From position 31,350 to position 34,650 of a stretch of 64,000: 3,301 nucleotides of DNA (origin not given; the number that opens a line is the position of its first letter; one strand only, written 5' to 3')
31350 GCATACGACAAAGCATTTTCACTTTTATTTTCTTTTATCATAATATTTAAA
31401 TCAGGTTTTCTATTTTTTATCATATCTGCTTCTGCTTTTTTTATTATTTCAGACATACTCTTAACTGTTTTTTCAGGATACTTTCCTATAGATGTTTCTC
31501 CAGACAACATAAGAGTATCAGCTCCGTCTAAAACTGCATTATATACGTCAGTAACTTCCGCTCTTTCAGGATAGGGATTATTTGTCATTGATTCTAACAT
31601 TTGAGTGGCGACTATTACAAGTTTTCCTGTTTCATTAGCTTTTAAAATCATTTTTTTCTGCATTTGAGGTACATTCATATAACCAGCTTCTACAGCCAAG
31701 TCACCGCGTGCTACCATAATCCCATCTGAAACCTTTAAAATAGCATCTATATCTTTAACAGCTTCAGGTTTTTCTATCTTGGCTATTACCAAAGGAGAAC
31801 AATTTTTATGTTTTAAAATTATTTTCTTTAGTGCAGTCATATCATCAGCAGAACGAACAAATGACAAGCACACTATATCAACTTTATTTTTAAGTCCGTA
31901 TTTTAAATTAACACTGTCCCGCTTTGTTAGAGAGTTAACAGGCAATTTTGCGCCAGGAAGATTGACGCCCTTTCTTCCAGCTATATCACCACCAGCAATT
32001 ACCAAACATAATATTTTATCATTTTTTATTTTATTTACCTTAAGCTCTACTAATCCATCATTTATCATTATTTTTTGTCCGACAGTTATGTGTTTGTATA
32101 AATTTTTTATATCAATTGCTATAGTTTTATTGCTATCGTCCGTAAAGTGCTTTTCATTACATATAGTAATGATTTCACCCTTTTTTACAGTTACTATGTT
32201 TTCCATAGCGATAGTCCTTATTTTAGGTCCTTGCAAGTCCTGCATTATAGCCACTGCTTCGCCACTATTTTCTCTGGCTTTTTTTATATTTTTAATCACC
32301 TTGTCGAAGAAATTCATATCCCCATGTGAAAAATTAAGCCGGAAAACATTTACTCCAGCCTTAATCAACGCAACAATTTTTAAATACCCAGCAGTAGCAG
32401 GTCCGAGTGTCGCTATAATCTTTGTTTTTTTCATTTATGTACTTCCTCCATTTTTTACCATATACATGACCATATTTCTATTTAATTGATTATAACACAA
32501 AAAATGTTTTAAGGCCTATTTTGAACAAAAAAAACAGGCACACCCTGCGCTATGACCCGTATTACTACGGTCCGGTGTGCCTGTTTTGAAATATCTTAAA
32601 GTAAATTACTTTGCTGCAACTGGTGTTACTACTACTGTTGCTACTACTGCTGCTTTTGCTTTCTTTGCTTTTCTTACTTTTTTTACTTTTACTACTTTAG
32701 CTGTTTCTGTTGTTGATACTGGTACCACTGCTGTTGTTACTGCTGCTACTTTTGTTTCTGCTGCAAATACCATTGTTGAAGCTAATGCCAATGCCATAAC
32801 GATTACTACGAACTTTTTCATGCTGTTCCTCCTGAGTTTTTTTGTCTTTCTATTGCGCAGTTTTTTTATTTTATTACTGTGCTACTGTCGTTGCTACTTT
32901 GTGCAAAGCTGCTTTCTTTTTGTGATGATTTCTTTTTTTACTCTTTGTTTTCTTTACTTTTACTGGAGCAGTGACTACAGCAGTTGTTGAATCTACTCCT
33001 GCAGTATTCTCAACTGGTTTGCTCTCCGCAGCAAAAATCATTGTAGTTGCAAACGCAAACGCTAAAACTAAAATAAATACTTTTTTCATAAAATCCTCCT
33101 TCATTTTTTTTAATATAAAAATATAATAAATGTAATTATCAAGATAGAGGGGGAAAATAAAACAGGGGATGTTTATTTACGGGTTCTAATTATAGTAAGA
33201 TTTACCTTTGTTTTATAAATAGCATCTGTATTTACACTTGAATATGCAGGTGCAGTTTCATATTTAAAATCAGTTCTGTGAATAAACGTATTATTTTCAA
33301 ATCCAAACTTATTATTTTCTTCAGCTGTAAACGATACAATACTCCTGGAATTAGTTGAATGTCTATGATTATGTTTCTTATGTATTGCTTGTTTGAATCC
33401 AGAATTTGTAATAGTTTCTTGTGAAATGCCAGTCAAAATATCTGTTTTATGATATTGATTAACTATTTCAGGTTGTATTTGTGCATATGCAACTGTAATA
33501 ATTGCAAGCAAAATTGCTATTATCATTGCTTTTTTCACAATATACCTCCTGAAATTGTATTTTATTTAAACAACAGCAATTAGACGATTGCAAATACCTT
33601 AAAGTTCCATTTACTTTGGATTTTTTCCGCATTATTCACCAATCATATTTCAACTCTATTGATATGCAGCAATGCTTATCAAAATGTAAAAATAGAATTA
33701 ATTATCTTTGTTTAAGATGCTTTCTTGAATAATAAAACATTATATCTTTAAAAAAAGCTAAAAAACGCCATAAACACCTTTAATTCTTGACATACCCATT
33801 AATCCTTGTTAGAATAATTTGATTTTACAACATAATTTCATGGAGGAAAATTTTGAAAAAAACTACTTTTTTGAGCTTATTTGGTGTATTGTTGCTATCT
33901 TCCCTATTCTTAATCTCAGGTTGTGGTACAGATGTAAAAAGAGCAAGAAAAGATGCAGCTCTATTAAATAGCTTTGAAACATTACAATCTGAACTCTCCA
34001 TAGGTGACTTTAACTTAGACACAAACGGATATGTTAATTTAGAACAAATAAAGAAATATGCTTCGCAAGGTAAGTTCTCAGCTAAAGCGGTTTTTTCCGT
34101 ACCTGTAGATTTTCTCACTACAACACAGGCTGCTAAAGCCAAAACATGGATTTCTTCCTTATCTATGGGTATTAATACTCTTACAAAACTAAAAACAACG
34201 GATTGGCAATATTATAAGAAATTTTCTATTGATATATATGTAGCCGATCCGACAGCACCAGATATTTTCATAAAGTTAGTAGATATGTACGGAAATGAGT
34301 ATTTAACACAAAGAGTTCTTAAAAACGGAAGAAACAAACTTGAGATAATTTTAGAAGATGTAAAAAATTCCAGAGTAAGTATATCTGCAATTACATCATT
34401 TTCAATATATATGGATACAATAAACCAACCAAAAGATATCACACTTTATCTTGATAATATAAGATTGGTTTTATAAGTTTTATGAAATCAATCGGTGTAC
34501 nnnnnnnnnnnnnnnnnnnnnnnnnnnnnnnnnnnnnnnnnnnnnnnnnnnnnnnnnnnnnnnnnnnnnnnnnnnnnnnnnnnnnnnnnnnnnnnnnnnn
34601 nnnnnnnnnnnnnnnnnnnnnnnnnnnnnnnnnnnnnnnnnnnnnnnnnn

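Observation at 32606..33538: Cluster of three small, consensus-RBS, Sec-secreted proteins; two are tandem paralogs with a poly-lysine core flanked by Ala/Val/Thr tracts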

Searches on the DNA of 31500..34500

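Call 5: search_rna_families(source=window, start=31500, end=34500, threshold=evalue, max_evalue=1)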
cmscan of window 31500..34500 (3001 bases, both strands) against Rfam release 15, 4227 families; matches with E-value up to 1: 1.
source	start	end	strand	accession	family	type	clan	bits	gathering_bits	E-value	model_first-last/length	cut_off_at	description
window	32089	32208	-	RF03077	RT-2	Gene; sRNA;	-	19.3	40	0.12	1-222/222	no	RT-2 RNA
